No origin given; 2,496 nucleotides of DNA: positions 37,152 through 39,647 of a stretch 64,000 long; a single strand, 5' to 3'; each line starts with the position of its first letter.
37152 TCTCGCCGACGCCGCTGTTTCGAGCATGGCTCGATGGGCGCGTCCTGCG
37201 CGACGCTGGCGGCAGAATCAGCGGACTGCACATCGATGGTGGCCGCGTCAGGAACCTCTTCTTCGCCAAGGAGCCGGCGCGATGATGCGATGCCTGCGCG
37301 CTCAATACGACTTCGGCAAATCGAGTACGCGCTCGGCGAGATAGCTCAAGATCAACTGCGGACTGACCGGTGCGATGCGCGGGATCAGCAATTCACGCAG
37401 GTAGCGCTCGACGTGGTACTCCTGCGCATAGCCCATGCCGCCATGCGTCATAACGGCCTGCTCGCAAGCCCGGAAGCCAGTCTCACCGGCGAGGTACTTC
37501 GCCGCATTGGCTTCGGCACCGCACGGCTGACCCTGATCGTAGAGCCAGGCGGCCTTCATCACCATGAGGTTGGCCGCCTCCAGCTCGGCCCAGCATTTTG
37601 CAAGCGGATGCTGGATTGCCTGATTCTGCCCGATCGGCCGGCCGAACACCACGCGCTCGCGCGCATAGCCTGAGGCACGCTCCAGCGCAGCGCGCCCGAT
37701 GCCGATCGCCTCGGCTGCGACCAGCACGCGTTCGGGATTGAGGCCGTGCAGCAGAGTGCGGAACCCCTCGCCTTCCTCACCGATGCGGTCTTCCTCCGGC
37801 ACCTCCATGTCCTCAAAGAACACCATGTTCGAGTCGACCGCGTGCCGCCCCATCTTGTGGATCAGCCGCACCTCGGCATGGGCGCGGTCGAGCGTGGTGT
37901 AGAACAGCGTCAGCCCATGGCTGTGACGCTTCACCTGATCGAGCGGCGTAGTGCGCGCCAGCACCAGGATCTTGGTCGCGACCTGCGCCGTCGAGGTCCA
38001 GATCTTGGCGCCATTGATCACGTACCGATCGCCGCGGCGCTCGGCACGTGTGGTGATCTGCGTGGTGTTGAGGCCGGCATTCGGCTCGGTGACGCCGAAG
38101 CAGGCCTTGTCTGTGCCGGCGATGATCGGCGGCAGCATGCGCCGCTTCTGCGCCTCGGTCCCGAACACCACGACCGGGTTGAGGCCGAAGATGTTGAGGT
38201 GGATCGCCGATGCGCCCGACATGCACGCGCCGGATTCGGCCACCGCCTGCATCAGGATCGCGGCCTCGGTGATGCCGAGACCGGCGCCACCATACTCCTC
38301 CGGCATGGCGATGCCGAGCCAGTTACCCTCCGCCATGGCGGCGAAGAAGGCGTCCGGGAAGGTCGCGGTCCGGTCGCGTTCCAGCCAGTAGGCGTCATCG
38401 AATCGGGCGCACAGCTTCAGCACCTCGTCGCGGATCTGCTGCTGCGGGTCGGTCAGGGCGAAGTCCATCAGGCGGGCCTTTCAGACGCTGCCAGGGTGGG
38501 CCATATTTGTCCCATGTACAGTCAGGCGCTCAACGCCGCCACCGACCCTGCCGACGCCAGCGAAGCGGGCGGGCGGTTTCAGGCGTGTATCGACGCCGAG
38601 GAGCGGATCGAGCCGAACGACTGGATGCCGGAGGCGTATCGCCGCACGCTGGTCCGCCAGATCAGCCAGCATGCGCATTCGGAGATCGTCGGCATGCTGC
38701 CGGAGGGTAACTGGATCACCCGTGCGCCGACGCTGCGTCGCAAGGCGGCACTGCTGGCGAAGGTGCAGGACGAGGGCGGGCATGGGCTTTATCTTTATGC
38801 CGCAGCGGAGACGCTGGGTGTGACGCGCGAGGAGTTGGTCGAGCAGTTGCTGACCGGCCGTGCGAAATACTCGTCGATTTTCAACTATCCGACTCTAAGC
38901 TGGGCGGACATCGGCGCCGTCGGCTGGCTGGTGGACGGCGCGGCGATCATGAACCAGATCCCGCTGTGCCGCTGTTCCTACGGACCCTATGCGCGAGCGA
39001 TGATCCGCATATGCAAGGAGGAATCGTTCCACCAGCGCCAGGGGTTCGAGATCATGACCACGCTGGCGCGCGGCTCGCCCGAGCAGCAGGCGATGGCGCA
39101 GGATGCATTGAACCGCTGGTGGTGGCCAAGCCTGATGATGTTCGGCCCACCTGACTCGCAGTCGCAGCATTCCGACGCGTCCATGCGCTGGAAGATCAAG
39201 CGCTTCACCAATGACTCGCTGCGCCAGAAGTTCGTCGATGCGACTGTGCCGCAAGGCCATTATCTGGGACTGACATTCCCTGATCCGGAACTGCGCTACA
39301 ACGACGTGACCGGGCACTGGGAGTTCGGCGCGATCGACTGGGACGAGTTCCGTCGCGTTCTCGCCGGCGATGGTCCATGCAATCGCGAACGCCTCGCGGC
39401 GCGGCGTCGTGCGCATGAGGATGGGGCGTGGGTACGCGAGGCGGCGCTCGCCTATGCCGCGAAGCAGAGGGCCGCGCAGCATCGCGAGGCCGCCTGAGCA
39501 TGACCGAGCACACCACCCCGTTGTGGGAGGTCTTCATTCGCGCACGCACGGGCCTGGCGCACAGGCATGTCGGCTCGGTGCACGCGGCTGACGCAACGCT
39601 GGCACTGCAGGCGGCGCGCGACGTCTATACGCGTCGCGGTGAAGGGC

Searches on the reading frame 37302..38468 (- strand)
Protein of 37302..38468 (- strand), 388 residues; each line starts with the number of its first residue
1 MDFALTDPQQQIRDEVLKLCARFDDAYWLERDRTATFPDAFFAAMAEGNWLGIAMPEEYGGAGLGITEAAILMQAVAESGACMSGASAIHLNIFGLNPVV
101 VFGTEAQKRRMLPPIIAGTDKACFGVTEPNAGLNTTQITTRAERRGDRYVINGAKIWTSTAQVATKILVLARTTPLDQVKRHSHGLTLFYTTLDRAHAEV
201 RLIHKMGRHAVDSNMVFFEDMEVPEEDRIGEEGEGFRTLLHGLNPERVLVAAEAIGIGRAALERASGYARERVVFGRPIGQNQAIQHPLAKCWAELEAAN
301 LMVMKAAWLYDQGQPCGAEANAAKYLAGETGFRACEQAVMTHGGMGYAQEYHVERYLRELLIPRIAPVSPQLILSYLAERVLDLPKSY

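Call 13: search_protein_families(library=pfam, proteins=[window:37302-38468:-], max_evalue=0.0001)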
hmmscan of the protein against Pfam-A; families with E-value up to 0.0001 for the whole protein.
window:37302-38468:- (388 aa): 4 families
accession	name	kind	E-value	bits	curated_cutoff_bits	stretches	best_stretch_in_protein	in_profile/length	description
PF00441.29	Acyl-CoA_dh_1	-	4.7e-41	140.8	22.4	1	233-366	1-134/150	Acyl-CoA dehydrogenase, C-terminal domain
PF02771.21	Acyl-CoA_dh_N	-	1.8e-25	89.9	22.9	1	6-118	1-112/113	Acyl-CoA dehydrogenase, N-terminal domain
PF02770.24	Acyl-CoA_dh_M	-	6.6e-18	65.1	33.3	1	123-221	1-97/97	Acyl-CoA dehydrogenase, middle domain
PF08028.16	Acyl-CoA_dh_2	-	3e-17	63.6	22.7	1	250-360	3-123/134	Acyl-CoA dehydrogenase, C-terminal domain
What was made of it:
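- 37302..38468 (-): Acyl-CoA dehydrogenase, divergent from paaA. Only 45 nt separate the two start codons. Pfam Acyl-CoA_dh_N/M/1 (call 13).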

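Call 37: search_protein_families(library=ncbifam, proteins=[window:37302-38468:-], max_evalue=1e-10)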
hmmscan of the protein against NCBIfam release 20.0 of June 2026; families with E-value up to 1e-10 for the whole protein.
window:37302-38468:- (388 aa): 20 families
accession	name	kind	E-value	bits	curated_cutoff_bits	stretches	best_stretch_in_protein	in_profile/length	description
NF042972.1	AcrlCoAredClosAcrC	equivalog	1.6e-72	244.2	640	1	1-363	1-358/378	acryloyl-CoA reductase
NF008997.0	PRK12341.1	equivalog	1.6e-66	224.9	537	1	1-380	1-374/382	acyl-CoA dehydrogenase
NF045552.1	GlutCoADH_Des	equivalog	1.5e-64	218.6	470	1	1-360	1-358/387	glutaryl-CoA dehydrogenase Acd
NF042439.1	SulpropCoADesulf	equivalog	7.7e-63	212.5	600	1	30-383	18-372/379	3-sulfinopropanoyl-CoA desulfinase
NF043006.1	CyhCrbnylCoADH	equivalog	2.6e-54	184.7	650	1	49-365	48-359/380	cyclohexane-1-carbonyl-CoA dehydrogenase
NF045652.1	ProlPCPDhRedW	equivalog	2.3e-52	178.1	650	1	37-365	33-357/376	L-prolyl-[peptidyl-carrier protein] dehydrogenase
TIGR03207.1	cyc_hxne_CoA_dh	equivalog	7e-52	176.4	575.35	1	27-365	23-355/372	cyclohexanecarboxyl-CoA dehydrogenase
NF002885.1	PRK03354.1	equivalog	1.6e-49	169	540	1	1-371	1-363/378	crotonobetainyl-CoA dehydrogenase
NF053553.1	prodigi_MBC_PigA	equivalog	3.9e-46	157.9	500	1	1-365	1-363/381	prodigiosin MBC biosynthesis dehydrogenase PigA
NF058590.1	AcCoDHFadEBacil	equivalog_domain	4.4e-40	137.8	600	1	50-312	67-322/586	acyl-CoA dehydrogenase FadE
TIGR03204.1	pimC_large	equivalog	2.5e-34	118.9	623.85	1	45-306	49-301/395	pimeloyl-CoA dehydrogenase large subunit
TIGR03203.1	pimD_small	equivalog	9.9e-30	103.9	652.7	1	3-360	2-355/378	pimeloyl-CoA dehydrogenase small subunit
NF052270.1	Staph_DH_FadE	equivalog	8.3e-27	93.9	600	1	74-357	93-369/400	acyl-CoA dehydrogenase FadE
NF007000.1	PRK09463.1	subfamily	2.4e-21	75.8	600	1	8-346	47-397/726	acyl-CoA dehydrogenase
TIGR04022.1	sulfur_SfnB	equivalog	9.6e-19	67.5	430.9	1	29-322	26-312/391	SfnB family sulfur acquisition oxidoreductase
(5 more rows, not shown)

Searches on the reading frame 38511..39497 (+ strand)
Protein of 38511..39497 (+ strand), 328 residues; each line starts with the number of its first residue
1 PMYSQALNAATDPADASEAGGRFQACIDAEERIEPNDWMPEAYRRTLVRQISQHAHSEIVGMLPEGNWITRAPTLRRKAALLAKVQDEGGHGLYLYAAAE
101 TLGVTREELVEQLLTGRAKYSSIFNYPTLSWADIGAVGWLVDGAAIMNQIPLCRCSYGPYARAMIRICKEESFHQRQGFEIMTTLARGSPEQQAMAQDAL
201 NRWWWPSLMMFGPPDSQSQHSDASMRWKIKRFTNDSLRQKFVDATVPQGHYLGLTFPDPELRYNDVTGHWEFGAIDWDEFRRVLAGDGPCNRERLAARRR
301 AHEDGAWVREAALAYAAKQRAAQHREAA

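Call 4: search_protein_families(library=ncbifam, proteins=[window:38511-39497:+], max_evalue=0.00001)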
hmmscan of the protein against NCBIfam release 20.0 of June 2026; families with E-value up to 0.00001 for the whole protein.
window:38511-39497:+ (328 aa): 2 families
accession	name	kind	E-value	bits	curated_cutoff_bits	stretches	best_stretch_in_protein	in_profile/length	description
TIGR02156.2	PA_CoA_Oxy1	equivalog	2e-162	539.1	280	1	23-311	1-289/289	1,2-phenylacetyl-CoA epoxidase subunit PaaA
TIGR02158.1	PA_CoA_Oxy3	equivalog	4.5e-08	33.2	133.35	1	66-218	13-166/237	1,2-phenylacetyl-CoA epoxidase subunit PaaC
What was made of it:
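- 38514..39497 (+): paaA, catalytic di-iron subunit of phenylacetyl-CoA 1,2-epoxidase. TIGR02156 at 539 bits (call 4).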

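Call 5: search_protein_families(library=pfam, proteins=[window:38511-39497:+], max_evalue=0.00001)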
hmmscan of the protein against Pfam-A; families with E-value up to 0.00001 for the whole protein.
window:38511-39497:+ (328 aa): 1 family
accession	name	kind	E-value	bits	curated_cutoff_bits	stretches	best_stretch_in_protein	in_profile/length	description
PF05138.18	PaaA_PaaC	-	4.4e-98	328.1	28.5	1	33-307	4-263/263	Phenylacetic acid catabolic protein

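Call 67: search_solved_structures(query=window:38514-39494:+, max_evalue=1e-30, show_alignments=1)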
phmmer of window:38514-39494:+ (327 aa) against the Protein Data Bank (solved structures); distinct sequences matched with E-value up to 1e-30: 3.
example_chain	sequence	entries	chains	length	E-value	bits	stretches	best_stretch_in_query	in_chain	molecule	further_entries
3pvr_A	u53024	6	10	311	2.2e-148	497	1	20-321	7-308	Phenylacetic acid degradation protein paaA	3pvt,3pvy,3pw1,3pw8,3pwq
4ii4_A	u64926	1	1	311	2.2e-147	493.7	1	20-321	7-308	1,2-phenylacetyl-CoA epoxidase, subunit A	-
4iit_A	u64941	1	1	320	5.1e-147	492.6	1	20-321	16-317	Phenylacetate-CoA oxygenase subunit PaaA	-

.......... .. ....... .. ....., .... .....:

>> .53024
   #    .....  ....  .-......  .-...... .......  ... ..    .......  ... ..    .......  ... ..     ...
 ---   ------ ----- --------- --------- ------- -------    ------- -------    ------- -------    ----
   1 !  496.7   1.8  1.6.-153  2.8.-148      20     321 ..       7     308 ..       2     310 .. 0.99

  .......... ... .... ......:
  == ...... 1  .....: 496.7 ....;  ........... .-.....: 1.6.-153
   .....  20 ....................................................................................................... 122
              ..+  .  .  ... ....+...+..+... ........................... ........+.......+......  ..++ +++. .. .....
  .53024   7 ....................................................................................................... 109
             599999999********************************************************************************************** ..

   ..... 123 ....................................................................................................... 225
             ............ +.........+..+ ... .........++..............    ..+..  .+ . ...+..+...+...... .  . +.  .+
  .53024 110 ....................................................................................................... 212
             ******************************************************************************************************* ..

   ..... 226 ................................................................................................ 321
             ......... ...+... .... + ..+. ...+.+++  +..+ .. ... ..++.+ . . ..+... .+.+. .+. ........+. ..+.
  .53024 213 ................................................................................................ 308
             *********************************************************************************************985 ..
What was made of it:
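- On PaaABC(D)E phenylacetyl-CoA 1,2-epoxidase: The HAHSE, QDExGH, VDGAA and KEESFH blocks are identical to E. coli PaaA 3PVR (call 67).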
